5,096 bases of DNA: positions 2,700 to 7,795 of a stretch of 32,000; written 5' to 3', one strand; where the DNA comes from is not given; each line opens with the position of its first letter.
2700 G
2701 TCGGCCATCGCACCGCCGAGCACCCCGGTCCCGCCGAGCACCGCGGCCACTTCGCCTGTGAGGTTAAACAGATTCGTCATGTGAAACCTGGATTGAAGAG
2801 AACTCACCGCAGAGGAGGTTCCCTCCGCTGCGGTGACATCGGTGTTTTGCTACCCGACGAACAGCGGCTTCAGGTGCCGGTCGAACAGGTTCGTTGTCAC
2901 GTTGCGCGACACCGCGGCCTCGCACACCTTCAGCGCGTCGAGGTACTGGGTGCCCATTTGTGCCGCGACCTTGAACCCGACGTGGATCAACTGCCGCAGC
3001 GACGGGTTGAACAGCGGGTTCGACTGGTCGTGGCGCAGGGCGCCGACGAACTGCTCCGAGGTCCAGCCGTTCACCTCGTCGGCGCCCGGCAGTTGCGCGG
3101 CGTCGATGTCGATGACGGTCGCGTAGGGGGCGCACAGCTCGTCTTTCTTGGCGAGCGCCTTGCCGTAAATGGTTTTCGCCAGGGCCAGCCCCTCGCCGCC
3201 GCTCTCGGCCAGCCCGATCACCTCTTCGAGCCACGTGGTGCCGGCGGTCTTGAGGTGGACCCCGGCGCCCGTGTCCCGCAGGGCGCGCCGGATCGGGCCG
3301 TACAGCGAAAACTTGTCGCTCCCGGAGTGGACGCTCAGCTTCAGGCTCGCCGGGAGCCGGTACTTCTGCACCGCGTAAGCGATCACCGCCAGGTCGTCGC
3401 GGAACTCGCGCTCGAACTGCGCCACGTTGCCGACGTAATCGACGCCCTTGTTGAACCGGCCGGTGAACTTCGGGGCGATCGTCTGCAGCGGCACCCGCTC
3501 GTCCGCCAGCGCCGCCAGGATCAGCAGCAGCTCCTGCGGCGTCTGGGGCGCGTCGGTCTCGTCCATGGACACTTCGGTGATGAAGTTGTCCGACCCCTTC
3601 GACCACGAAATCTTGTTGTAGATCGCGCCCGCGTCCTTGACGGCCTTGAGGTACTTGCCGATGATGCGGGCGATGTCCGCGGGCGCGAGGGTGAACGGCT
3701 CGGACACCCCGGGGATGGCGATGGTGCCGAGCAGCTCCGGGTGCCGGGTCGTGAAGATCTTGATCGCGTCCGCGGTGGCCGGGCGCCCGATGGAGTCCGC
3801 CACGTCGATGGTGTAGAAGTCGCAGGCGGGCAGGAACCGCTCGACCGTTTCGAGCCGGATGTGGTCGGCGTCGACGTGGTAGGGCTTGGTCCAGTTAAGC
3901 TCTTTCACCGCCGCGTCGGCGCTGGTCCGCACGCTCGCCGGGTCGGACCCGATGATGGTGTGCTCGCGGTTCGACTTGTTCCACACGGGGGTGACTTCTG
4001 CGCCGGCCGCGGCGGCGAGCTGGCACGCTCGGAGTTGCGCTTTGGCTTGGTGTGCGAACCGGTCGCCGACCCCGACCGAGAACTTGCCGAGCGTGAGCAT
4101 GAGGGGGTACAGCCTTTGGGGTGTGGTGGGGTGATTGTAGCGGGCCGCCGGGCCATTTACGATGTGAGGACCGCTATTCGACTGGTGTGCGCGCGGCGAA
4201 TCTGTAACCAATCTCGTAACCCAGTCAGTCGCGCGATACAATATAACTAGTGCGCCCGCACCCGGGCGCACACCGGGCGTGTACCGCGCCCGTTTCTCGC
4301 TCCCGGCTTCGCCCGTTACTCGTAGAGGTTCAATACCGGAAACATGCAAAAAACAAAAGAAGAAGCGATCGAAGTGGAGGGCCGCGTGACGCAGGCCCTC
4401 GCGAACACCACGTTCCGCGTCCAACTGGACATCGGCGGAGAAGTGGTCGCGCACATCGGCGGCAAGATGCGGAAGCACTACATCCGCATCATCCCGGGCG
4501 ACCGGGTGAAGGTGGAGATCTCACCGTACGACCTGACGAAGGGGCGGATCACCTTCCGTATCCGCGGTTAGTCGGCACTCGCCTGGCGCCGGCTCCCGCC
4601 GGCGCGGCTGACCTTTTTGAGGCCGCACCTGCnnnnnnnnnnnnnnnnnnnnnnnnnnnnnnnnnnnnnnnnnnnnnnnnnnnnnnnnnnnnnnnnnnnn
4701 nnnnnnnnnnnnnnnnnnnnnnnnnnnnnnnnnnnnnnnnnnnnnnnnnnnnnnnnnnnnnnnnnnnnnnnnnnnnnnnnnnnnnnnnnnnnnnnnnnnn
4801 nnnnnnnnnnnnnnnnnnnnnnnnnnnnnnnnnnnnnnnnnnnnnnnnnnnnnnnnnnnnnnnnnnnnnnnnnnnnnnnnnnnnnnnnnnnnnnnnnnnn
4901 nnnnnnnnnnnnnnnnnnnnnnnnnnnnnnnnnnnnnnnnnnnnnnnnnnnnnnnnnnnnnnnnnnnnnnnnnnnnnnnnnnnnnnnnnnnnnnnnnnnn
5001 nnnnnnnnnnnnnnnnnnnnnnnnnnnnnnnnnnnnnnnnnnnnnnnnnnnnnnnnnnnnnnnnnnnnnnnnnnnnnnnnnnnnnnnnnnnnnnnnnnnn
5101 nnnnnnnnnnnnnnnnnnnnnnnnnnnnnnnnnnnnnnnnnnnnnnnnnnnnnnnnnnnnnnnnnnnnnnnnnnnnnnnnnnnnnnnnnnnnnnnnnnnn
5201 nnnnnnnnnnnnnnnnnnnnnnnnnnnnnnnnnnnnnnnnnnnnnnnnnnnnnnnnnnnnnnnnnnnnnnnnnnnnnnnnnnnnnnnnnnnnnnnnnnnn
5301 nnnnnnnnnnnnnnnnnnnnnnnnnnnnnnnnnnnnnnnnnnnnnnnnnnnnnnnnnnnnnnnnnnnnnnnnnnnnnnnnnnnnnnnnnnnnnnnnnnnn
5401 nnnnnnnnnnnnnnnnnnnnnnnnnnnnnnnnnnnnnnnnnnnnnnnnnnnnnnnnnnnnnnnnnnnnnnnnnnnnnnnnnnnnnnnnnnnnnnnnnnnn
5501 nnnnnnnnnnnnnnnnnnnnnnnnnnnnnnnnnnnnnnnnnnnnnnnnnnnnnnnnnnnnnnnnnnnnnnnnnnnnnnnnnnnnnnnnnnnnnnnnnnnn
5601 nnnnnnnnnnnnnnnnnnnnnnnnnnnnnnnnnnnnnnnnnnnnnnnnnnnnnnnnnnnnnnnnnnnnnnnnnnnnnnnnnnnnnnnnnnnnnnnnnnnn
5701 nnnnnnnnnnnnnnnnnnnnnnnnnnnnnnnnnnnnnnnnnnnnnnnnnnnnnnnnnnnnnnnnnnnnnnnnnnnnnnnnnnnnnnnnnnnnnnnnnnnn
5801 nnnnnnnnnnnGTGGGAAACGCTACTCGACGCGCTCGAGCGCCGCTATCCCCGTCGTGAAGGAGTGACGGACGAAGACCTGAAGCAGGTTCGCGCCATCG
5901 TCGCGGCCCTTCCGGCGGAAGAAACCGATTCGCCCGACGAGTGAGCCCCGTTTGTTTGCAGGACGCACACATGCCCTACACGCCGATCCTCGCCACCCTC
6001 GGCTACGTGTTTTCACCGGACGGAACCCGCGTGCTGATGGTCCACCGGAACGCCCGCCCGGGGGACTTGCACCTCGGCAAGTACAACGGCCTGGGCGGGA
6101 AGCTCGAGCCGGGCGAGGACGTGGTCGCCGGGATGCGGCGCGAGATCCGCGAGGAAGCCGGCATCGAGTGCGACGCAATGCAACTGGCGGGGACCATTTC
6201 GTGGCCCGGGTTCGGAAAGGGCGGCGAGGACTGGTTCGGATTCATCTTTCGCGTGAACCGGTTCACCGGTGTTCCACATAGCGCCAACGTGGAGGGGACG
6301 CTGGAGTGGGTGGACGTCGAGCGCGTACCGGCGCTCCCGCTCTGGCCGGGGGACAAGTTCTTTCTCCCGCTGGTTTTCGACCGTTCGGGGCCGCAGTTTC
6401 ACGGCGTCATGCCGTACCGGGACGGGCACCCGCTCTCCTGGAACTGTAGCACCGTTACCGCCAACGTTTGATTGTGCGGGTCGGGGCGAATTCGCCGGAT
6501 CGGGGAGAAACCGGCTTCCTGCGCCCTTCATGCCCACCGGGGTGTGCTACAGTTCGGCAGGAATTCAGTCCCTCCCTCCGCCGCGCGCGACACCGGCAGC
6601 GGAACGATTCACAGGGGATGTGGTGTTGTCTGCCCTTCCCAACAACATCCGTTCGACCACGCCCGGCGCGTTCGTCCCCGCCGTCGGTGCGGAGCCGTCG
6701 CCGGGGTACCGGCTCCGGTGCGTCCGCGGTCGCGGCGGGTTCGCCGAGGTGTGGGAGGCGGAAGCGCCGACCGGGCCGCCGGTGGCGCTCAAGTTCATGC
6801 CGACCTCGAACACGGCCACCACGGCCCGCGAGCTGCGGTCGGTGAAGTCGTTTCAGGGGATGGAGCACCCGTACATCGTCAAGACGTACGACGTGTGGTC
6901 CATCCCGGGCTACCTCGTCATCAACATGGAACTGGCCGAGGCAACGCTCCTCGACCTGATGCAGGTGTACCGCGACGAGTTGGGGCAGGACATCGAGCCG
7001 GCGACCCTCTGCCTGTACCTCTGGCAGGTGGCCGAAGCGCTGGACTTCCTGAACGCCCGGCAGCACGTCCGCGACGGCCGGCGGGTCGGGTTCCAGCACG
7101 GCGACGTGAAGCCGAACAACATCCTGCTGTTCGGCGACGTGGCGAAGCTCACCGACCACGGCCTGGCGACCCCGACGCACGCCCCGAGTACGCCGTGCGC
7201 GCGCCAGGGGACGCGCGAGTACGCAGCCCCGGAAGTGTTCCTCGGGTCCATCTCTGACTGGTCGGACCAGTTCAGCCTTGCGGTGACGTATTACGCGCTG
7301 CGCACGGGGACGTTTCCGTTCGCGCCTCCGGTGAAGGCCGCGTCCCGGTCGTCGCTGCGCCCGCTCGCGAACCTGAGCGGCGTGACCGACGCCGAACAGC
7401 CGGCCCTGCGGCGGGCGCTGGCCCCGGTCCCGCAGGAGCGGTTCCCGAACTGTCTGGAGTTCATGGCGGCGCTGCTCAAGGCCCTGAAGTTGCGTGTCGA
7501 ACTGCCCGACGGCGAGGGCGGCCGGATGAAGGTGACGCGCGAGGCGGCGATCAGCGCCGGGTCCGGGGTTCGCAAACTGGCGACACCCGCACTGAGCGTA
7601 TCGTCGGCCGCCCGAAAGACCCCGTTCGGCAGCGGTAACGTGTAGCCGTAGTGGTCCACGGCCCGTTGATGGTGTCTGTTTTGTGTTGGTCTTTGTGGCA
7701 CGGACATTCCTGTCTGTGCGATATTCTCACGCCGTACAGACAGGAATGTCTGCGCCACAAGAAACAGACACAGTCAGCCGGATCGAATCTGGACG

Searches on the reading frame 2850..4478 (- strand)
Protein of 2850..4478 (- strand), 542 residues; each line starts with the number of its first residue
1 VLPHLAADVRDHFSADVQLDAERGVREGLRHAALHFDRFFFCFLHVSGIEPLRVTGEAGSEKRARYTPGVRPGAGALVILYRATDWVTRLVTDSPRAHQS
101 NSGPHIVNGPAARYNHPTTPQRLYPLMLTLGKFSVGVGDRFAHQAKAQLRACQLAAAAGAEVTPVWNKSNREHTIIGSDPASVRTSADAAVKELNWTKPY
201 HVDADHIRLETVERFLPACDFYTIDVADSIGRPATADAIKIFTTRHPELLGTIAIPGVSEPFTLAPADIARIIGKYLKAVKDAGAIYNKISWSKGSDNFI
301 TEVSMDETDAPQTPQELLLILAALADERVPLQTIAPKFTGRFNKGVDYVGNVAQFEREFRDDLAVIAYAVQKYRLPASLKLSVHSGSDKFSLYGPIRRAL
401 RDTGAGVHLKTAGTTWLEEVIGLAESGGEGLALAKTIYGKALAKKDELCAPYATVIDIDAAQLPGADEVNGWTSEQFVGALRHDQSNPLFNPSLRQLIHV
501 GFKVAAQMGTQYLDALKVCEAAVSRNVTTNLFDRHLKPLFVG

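Call 61: search_protein_families(library=pfam, proteins=[window:2850-4478:-], max_evalue=0.0001)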
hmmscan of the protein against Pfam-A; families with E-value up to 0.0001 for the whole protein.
window:2850-4478:- (542 aa): 1 family
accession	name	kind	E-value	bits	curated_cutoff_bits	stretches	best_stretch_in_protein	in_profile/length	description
PF16257.11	UxaE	-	8.7e-49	166.9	27.1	1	124-502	72-431/475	tagaturonate epimerase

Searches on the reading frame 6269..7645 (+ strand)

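Call 61: search_protein_families(library=pfam, proteins=[window:6269-7645:+], max_evalue=0.0001)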
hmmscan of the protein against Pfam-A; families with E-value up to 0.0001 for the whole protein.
window:6269-7645:+ (458 aa): 2 families
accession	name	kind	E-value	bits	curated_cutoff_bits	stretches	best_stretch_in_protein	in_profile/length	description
PF00069.31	Pkinase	-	2.8e-28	99.5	31.7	1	154-403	8-244/263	Protein kinase domain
PF07714.23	PK_Tyr_Ser-Thr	-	1.3e-14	54.5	23.1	1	154-351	8-205/258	Protein tyrosine and serine/threonine kinase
